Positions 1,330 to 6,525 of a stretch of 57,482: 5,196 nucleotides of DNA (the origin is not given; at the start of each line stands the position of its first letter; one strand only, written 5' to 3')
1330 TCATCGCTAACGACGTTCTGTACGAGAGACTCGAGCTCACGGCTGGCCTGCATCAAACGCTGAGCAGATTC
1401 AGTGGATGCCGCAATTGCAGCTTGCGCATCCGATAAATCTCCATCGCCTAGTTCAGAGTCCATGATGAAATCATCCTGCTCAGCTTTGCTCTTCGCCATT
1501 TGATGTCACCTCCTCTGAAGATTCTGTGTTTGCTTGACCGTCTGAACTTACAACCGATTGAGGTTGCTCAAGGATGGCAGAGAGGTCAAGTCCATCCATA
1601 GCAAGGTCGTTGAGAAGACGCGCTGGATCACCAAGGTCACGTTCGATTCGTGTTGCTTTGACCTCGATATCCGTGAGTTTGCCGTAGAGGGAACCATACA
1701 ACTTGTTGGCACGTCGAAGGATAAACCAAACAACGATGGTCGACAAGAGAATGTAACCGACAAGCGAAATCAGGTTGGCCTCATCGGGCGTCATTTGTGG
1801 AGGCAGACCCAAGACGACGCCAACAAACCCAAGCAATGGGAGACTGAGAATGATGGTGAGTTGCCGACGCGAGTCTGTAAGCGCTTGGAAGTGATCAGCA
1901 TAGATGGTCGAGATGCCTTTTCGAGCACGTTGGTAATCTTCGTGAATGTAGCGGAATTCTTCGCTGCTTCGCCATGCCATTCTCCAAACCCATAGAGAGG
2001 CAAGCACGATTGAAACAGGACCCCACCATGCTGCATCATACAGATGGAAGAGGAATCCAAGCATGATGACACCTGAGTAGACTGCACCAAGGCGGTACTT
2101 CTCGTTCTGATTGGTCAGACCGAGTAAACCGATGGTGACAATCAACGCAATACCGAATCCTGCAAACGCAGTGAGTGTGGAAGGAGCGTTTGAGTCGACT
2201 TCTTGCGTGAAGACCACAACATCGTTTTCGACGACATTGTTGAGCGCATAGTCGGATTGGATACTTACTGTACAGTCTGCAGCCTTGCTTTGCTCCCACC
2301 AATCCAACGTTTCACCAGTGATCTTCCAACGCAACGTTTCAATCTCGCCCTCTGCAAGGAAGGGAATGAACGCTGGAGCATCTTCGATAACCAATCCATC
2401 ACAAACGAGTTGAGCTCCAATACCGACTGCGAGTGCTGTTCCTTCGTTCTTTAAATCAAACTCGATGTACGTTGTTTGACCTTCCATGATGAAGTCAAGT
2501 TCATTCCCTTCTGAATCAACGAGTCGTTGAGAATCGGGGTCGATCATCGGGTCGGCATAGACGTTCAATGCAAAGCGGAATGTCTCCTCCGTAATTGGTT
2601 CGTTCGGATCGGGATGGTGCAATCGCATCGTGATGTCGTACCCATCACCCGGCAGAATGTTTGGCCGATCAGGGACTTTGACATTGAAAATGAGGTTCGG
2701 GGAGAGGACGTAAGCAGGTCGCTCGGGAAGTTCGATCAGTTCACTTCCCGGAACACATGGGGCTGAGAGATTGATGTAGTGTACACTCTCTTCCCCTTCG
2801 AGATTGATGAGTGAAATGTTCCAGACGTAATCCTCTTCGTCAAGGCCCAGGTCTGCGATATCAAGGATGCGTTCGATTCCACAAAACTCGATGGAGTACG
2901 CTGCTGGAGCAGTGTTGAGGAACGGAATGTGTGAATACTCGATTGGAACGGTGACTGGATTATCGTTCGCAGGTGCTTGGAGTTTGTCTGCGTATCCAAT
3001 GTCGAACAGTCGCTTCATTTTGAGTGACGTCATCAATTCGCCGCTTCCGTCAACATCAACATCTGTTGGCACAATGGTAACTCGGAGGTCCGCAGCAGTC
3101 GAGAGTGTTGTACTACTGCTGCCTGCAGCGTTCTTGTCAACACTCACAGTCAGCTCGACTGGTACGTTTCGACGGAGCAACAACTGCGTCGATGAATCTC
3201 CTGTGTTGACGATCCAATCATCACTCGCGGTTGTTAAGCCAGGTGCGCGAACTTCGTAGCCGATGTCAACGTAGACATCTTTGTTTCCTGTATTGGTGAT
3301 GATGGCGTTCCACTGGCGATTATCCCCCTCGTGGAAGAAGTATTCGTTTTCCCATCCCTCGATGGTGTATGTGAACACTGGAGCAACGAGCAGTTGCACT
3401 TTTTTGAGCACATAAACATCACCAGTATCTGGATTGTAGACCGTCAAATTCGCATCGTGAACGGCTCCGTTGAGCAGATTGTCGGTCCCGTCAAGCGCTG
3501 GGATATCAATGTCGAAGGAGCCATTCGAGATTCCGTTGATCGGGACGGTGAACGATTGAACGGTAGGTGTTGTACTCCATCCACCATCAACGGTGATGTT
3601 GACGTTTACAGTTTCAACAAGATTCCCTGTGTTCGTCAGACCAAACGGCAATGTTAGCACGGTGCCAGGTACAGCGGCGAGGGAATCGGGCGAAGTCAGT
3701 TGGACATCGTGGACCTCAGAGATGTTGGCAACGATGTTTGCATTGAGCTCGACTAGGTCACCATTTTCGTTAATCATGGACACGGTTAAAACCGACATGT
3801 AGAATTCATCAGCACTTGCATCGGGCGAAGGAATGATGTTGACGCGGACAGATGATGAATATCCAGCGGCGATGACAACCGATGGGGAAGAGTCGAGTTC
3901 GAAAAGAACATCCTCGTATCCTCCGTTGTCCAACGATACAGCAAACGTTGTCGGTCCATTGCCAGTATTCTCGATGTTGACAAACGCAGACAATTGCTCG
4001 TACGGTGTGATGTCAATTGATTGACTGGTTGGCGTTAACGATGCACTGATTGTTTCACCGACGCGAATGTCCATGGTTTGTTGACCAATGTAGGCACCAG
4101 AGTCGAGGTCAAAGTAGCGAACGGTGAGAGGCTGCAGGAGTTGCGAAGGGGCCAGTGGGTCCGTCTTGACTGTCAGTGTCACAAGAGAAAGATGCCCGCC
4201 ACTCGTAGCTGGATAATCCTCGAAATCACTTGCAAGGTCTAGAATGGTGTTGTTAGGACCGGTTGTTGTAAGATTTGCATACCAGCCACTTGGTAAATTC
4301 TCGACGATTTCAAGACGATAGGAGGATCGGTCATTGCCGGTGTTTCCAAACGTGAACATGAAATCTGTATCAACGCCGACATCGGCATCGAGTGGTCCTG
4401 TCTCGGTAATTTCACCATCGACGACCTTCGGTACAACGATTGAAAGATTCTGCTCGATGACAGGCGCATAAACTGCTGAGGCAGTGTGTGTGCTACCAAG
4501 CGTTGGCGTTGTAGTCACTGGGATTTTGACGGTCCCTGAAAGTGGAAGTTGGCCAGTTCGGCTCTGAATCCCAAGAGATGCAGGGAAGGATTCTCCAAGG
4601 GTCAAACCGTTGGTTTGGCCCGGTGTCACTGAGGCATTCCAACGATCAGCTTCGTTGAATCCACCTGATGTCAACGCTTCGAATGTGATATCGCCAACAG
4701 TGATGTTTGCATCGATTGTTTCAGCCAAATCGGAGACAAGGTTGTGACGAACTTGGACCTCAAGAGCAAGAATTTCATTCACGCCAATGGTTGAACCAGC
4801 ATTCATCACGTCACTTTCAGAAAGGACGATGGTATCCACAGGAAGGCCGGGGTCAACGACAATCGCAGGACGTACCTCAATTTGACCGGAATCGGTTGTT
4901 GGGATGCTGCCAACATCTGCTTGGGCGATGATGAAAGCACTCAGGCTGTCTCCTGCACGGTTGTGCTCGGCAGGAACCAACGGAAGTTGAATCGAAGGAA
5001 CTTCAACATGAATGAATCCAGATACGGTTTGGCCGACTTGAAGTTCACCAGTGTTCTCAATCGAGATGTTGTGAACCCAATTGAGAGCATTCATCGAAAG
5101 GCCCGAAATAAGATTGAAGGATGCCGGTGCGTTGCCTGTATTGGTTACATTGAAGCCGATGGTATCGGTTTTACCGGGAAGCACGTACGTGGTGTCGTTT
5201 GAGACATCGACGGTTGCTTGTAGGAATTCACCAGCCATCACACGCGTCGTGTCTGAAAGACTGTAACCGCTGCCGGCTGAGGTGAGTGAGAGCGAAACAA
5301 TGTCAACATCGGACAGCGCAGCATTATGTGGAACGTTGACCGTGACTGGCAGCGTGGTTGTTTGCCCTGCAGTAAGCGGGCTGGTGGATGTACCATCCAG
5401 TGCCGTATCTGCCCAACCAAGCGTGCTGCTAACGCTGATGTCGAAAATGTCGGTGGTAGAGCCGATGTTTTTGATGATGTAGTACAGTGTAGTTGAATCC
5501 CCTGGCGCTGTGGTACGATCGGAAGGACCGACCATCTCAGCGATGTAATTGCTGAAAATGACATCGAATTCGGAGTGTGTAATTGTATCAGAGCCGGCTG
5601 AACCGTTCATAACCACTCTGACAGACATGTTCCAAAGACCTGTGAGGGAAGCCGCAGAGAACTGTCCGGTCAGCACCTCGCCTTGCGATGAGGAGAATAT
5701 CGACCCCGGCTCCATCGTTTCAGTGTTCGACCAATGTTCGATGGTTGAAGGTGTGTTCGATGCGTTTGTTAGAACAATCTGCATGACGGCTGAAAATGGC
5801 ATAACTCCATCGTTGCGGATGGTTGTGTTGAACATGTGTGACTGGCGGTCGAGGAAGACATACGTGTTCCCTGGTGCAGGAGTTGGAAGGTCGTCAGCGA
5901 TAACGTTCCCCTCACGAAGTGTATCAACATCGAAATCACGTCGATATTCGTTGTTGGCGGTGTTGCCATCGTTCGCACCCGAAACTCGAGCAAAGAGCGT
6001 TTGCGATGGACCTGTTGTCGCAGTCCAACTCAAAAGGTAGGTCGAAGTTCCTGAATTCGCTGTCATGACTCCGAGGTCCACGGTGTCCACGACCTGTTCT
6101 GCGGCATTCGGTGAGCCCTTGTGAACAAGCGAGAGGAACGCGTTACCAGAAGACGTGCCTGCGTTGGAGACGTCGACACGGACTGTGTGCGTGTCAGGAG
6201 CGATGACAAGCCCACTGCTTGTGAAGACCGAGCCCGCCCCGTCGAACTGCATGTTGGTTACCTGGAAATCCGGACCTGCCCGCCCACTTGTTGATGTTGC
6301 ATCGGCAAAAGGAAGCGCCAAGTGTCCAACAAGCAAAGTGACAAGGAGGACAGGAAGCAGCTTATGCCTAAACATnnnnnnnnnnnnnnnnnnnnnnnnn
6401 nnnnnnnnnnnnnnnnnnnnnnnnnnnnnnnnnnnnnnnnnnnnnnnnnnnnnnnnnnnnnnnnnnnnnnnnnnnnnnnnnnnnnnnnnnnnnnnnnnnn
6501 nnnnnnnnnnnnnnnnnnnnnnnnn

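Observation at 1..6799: Coupled operon ending in an archaellin: TerB-like protein, giant 5-TM Ig protein, coiled-coil/NEW3 protein, archaellin (candidate filament anchoring or accessory system)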

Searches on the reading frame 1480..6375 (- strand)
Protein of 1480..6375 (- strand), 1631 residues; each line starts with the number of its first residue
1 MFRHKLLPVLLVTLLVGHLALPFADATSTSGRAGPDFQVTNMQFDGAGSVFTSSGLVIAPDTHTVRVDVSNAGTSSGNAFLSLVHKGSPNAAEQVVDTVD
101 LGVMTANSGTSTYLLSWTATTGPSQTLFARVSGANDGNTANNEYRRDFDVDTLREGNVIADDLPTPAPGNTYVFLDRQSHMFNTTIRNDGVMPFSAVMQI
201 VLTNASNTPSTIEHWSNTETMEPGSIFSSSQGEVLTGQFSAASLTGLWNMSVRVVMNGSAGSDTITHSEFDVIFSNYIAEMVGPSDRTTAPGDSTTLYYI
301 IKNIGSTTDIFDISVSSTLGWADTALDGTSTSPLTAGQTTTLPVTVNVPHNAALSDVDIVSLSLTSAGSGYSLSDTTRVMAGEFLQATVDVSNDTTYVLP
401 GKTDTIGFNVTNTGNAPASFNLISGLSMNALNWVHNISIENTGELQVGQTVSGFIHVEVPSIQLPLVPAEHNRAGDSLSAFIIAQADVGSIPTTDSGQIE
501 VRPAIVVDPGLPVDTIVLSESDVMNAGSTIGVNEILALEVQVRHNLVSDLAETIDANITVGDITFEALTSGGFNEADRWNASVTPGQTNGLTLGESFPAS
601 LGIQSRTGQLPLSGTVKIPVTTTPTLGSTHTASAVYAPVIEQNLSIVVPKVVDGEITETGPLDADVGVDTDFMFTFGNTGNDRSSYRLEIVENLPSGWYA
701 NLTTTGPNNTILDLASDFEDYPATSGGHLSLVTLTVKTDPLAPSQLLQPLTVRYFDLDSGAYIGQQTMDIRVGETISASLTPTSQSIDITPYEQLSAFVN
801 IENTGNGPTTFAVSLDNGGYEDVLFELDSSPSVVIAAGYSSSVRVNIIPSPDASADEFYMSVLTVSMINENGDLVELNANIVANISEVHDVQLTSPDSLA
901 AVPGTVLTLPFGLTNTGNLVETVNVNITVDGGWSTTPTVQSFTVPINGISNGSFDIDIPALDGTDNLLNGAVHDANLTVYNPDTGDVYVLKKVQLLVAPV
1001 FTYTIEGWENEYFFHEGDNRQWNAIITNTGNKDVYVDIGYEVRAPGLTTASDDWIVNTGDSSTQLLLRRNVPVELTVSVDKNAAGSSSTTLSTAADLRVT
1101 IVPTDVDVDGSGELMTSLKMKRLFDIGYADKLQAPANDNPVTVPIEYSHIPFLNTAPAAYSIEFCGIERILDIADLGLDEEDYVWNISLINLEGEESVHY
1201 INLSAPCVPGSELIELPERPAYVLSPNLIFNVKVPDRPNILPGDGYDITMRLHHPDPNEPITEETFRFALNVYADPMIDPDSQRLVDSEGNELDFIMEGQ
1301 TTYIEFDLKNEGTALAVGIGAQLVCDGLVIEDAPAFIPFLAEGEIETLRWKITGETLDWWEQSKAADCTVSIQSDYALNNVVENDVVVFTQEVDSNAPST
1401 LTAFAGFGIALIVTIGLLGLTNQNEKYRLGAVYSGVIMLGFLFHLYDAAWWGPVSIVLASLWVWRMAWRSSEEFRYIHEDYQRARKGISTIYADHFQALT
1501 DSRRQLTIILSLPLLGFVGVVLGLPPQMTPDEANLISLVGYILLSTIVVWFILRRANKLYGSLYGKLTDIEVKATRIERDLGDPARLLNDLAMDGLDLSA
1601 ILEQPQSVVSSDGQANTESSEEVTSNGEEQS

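Call 7: search_protein_families(library=pfam, proteins=[window:1480-6375:-], max_evalue=0.1)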
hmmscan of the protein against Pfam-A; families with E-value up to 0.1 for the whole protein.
window:1480-6375:- (1631 aa): 5 families
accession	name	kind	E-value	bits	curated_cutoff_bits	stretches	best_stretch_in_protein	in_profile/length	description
PF10633.15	NPCBM_assoc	-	1.7e-06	28.6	24.4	1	291-356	3-68/78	NPCBM-associated, NEW3 domain of alpha-galactosidase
PF11614.14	FixG_C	-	0.00016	22.2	25.6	0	303-371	41-108/119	IG-like fold at C-terminal of FixG, putative oxidoreductase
PF07705.17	CARDB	-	0.00037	21.1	22.7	0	58-144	16-99/101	CARDB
PF23619.1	Ig_VWA7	-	0.00039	21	27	1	891-960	2-70/104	VWA7 Ig-like domain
PF06280.18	fn3_5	-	0.0037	18.4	27.6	0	375-458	42-99/112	Fn3-like domain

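Call 8: search_protein_families(library=ncbifam, proteins=[window:1480-6375:-], max_evalue=0.1)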
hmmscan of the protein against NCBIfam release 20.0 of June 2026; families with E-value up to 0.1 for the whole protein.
window:1480-6375:- (1631 aa): 1 family
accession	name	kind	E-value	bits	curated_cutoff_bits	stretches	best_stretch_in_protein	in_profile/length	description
NF041740.1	choice_anch_T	equivalog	2e-10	40.2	70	2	274-372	143-245/259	choice-of-anchor T family protein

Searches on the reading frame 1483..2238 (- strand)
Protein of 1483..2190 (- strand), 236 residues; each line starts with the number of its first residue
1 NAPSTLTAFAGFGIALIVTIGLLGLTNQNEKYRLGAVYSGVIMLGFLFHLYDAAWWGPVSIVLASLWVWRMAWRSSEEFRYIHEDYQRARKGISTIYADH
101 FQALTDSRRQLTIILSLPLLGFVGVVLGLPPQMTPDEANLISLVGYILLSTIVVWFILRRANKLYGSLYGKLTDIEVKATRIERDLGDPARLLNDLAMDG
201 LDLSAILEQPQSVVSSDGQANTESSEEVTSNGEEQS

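Call 57: find_homologous_proteins(query=window:1483-2190:-, max_evalue=0.001)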
Query seq(236 aa) (236 aa): 141 proteins with E <= 0.001 among 1571 candidates; the best 120 are listed.
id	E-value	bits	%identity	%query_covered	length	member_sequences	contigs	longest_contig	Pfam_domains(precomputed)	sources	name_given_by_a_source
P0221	5.7e-138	476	91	100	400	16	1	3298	-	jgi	jgi:hypothetical protein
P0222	3.7e-137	473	90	100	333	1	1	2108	-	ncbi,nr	ncbi:MAG: hypothetical protein VX778_06265, partial [Candidatus Thermoplasmatota archaeon]|nr:hypoth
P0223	1.6e-136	471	90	100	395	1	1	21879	-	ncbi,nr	ncbi:MAG: hypothetical protein MKZ54_00885, partial [Candidatus Poseidoniaceae archaeon]|nr:hypothet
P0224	2.0e-136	471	91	99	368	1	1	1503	-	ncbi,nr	ncbi:MAG: hypothetical protein QGG62_05515, partial [Candidatus Poseidoniaceae archaeon]|nr:hypothet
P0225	3.2e-136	470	91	100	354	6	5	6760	-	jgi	jgi:hypothetical protein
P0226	3.9e-136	470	91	100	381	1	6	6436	-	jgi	jgi:hypothetical protein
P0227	7.5e-136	469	89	100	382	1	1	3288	-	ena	-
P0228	7.5e-136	469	89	100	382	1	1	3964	-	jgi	-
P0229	7.8e-136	469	89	100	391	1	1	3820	-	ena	-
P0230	2.9e-132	457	88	100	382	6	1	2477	-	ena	-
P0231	3.1e-130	450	87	100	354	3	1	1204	-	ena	-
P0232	4.3e-113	394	91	82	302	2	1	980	-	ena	-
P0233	2.2e-110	385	91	82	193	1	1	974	-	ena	-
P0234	1.1e-109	383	91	82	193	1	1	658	-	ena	-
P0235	3.7e-109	381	91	82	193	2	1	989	-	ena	-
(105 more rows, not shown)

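Call 65: predict_structure(alignment_id=A3)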
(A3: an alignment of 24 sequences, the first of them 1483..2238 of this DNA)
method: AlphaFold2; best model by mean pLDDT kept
length: 252 residues; sequences in the alignment: 24
mean_pLDDT: 66.8   pTM: 0.49
mean pLDDT of the five models: 66.8, 66.4, 63.1, 62.7, 62.2
residues with pLDDT >= 90: 15; 70-90: 90; 50-70: 102; < 50: 45
segments of 3 or more residues with pLDDT < 50: 1-3, 6-16, 111-113, 225-252
pLDDT, mean of each block of 10 residues (from residue 1): 48 52 87 93 84 89 81 83 83 70 59 54 66 68 59 69 77 74 66 67 64 62 46 36 41 40
secondary structure, 60 per line:
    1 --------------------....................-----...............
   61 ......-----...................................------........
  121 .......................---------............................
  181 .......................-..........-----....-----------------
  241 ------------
elements in order: H21-40 H46-66 H72-106 H113-143 H153-203 H205-214 H220-223

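Call 68: fold_search(model_id=the predicted structure, library=pdb)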
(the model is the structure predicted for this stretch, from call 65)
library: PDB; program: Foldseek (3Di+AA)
matches with E <= 10: 189; with E <= 0.001: 0
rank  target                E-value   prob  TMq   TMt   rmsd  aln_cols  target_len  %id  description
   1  7d3u_G                6.1e-01  0.63  0.22  0.40   7.5       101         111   15  Structure of Mrp complex from Dietzia sp. DQ12-45-1b (released 2020-12-09)
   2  3euh_A                8.8e-01  0.25  0.26  0.23  18.4       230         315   14  Crystal Structure of the MukE-MukF Complex (released 2009-01-20)
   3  9uyp_B                9.7e-01  0.21  0.23  0.10  11.9       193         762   16  Cryo-EM structure of a class C GPCR (Class 3) (released 2026-03-18)
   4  2v0o_C                1.1e+00  0.08  0.15  0.14  41.5       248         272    9  FCHO2 F-BAR domain (released 2007-06-26)
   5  2elb                  1.2e+00  0.08  0.14  0.11  33.3       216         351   13  Crystal Structure of the BAR-PH domain of human APPL1 (released 2007-05-29)
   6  21du_R                1.3e+00  0.13  0.23  0.22  24.7       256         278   12  Cryo-EM structure of the apomorphine bound ADGRG6-Gs complex (released 2026-02-11)
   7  2v0o_B                1.3e+00  0.09  0.18  0.17  41.8       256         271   10  FCHO2 F-BAR domain (released 2007-06-26)
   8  9gmb_C                1.5e+00  0.28  0.31  0.26  18.1       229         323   11  MukEF in complex with the phage protein gp5.9 (released 2025-03-26)
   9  8gag_R                1.5e+00  0.11  0.20  0.20  20.7       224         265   15  Cannabinoid receptor 1-Gi complex with novel ligand (released 2024-02-28)
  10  7aam_B                1.5e+00  0.04  0.12  0.11  45.1       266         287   10  Crystal structure of the F-BAR domain of PSTIPIP1 bound to the CTH domain of the phosphatase LYP (released 2022-02-23)
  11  4tql_A                1.6e+00  0.15  0.23  0.25  31.2       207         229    9  Computationally designed three helix bundle (released 2014-10-15)
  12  7p63_J                1.6e+00  0.08  0.18  0.25  15.9       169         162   15  Complex I from E. coli, DDM/LMNG-purified, under Turnover at pH 6, Closed state (released 2022-09-21)
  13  2v0o_A                1.6e+00  0.07  0.15  0.14  41.7       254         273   11  FCHO2 F-BAR domain (released 2007-06-26)
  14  8jgf_R                2.1e+00  0.16  0.22  0.23  17.3       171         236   12  CryoEM structure of Gq-coupled MRGPRX1 with peptide agonist BAM8-22 (released 2024-01-10)
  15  5jeq                  2.1e+00  0.08  0.19  0.21  33.1       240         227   13  Fragment of nitrate/nitrite sensor histidine kinase NarQ (R50K) in symmetric apo state (released 2017-05-31)
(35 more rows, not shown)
